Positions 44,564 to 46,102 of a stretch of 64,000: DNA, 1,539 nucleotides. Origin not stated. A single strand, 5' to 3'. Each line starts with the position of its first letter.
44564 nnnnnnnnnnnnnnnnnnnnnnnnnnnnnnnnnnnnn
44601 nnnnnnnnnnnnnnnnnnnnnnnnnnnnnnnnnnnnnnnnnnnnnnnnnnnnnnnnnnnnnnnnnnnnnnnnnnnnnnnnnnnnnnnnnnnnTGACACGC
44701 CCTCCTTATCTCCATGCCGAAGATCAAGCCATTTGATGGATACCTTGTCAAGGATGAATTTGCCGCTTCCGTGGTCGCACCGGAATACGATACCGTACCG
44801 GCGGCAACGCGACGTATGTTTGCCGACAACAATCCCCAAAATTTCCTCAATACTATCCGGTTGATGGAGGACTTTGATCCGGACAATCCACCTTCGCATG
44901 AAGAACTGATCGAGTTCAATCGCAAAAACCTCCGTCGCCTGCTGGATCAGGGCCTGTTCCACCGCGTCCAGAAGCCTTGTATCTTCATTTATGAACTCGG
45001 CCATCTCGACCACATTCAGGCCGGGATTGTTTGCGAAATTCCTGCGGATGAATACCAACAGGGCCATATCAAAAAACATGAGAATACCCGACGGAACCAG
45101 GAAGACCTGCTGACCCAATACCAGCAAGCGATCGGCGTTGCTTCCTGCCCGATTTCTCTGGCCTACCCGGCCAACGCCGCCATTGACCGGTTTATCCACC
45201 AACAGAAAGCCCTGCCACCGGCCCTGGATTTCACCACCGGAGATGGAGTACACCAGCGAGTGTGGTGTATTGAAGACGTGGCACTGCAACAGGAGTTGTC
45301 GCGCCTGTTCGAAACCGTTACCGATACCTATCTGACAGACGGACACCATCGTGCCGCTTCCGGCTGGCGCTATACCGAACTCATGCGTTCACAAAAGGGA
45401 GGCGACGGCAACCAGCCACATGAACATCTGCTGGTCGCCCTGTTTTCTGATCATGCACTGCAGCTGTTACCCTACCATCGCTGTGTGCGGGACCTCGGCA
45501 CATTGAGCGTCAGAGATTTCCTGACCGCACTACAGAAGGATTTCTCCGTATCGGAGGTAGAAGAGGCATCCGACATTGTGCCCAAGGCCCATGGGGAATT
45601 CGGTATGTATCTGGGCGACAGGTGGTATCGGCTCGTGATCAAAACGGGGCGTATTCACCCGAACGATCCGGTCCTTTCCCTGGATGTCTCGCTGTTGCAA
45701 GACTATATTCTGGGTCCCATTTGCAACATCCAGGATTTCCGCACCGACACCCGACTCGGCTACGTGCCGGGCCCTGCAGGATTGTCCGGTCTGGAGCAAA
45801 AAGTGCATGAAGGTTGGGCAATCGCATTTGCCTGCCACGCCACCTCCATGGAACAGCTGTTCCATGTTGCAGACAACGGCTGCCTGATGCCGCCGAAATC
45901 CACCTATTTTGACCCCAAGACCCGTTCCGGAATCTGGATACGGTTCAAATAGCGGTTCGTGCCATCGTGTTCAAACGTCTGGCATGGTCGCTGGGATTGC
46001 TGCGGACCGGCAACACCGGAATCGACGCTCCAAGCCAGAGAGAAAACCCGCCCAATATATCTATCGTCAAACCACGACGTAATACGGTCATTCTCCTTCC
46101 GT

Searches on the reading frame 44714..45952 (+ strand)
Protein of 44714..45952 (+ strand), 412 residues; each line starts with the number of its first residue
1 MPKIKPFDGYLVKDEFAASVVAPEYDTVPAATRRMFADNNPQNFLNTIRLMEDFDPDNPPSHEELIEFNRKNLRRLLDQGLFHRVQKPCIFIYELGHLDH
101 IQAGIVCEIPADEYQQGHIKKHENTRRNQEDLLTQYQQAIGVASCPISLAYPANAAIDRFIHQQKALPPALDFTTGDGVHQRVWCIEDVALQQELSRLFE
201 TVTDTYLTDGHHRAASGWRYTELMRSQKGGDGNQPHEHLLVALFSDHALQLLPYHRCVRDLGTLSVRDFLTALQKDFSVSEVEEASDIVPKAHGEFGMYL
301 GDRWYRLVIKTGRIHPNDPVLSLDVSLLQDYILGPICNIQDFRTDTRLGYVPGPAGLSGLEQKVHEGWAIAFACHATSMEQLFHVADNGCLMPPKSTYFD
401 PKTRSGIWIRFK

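Call 17: find_encoding_contigs(protein=window:44714-45952:+, flank=10000, max_places=6)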
Protein window:44714-45952:+ (412 aa): 1 contig read that carries it; 1 place shown.
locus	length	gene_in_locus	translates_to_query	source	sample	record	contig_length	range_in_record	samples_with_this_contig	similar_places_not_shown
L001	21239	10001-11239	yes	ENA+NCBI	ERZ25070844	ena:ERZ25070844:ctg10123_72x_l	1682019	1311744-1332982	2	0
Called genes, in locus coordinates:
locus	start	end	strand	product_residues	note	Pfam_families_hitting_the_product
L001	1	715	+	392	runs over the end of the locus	PF01118:Semialdhyde_dh, PF02774:Semialdhyde_dhC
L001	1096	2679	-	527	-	PF09820:AAA-ATPase_like, PF08011:PDDEXK_9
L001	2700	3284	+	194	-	PF13304:AAA_21 (weak), PF13175:AAA_15 (weak)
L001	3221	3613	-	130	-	-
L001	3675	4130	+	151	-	-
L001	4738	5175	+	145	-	-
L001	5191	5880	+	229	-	-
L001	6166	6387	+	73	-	-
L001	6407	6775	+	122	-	-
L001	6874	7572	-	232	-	-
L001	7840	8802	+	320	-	PF00389:2-Hacid_dh, PF02826:2-Hacid_dh_C, PF03446:NAD_binding_2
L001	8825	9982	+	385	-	PF00266:Aminotran_5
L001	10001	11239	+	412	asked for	PF06245:DUF1015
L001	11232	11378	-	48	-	-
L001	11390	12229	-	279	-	PF17827:PrmC_N, PF13489:Methyltransf_23 (weak), PF05175:MTS, PF06325:PrmA, PF02390:Methyltransf_4 (weak), PF13847:Methyltransf_31, PF08241:Methyltransf_11 (weak), PF13649:Methyltransf_25, +1 more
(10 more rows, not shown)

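Call 85: list_cluster_members(proteins=[window:44714-45952:+, window:43538-44695:+, window:34212-35156:-])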
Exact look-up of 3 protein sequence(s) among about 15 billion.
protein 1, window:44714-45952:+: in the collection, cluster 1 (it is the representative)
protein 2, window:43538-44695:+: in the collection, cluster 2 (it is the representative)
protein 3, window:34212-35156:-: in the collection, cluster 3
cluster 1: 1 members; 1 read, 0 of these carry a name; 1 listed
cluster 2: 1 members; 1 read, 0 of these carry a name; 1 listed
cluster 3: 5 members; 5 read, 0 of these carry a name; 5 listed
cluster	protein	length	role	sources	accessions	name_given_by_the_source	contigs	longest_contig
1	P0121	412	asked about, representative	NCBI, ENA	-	-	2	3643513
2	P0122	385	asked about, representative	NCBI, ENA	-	-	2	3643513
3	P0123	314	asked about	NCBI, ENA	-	-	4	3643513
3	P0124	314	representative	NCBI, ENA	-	-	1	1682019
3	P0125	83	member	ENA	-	-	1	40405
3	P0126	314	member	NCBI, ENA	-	-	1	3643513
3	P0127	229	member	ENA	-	-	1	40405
